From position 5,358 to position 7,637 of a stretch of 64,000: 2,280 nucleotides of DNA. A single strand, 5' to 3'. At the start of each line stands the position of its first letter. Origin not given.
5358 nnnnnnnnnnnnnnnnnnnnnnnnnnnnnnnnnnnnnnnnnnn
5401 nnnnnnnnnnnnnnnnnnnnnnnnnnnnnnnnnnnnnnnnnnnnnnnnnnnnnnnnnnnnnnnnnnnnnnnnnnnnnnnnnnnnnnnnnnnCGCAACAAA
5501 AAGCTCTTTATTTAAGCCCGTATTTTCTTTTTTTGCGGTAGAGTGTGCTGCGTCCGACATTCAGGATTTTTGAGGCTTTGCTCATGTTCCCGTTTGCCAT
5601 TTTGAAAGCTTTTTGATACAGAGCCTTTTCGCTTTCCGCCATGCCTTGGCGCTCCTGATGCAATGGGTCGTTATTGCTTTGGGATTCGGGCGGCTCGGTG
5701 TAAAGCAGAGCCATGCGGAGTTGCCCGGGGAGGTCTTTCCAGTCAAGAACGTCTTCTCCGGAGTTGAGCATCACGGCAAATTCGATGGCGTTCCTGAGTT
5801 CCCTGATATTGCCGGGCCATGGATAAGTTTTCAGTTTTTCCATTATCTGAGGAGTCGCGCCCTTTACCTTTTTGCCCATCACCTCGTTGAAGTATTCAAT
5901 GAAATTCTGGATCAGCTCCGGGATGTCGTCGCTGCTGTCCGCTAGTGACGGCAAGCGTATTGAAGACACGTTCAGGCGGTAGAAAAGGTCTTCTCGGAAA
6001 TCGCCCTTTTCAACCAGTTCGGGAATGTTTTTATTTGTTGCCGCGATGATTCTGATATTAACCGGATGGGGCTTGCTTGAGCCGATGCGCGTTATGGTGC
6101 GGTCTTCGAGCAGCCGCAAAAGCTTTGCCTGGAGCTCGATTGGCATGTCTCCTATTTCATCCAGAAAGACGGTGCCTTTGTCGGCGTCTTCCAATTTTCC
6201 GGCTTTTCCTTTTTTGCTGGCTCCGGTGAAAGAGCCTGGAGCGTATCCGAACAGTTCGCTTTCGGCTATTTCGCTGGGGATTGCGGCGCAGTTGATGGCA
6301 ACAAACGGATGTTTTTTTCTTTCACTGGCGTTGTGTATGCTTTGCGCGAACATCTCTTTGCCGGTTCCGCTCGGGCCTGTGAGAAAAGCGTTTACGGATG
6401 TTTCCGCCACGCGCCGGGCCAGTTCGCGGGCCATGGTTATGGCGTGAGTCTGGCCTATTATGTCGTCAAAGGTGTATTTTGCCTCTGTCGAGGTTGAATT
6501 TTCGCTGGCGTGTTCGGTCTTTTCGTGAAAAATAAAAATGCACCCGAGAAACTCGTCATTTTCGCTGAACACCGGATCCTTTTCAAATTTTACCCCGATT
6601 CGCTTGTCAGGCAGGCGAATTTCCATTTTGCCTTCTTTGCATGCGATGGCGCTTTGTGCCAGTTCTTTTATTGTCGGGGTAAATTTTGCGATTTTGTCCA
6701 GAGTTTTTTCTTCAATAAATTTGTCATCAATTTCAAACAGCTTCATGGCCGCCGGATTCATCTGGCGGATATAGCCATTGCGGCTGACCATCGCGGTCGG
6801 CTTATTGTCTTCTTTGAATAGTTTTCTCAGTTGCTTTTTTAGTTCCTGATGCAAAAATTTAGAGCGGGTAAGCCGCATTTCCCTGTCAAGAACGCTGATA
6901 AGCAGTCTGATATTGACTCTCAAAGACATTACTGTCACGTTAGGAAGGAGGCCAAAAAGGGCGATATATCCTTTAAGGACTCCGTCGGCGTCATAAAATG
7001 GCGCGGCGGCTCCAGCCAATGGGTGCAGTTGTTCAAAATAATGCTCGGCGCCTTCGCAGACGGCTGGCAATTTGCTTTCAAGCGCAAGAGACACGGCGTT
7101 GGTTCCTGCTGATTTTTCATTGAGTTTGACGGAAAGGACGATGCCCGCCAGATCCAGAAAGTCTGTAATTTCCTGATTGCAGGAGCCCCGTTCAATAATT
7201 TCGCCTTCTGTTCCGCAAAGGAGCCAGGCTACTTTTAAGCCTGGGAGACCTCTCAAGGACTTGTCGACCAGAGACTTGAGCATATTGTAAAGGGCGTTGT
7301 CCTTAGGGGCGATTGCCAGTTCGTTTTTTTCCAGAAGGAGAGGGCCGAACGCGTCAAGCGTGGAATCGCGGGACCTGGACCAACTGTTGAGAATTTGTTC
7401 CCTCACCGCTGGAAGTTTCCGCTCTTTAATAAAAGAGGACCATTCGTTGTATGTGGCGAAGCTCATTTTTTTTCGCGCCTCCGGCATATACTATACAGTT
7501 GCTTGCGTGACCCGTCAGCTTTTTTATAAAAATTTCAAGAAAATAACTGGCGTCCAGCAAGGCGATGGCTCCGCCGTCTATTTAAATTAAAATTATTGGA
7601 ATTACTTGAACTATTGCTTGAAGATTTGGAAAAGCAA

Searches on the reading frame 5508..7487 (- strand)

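Call 14: search_protein_families(library=pfam, proteins=[window:5508-7487:-])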
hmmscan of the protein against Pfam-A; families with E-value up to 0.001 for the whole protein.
window:5508-7487:- (659 aa): 8 families
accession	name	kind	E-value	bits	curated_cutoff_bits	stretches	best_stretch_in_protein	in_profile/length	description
PF00158.32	Sigma54_activat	-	9.1e-68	227.6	20.2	1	343-510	1-167/168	Sigma-54 interaction domain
PF25601.1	AAA_lid_14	-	1.5e-21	76.4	27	1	519-592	4-76/87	AAA+ ATPase lid domain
PF14532.12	Sigma54_activ_2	-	9.9e-20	71.6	25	1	344-515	1-138/138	Sigma-54 interaction domain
PF01078.27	Mg_chelatase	-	5e-08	33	20.3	1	340-486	2-158/207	Magnesium chelatase, subunit ChlI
PF07728.20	AAA_5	-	8.1e-08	32.8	22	1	367-487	2-124/139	AAA domain (dynein-related subfamily)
PF07724.20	AAA_2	-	8.7e-08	32.8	27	1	365-493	4-132/166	AAA domain (Cdc48 subfamily)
PF02954.25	HTH_8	-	1.2e-07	31.7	22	1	617-656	3-42/42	Bacterial regulatory protein, Fis family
PF00004.35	AAA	-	2e-06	28.7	21.2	1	368-494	2-116/131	ATPase family associated with various cellular activities (AAA)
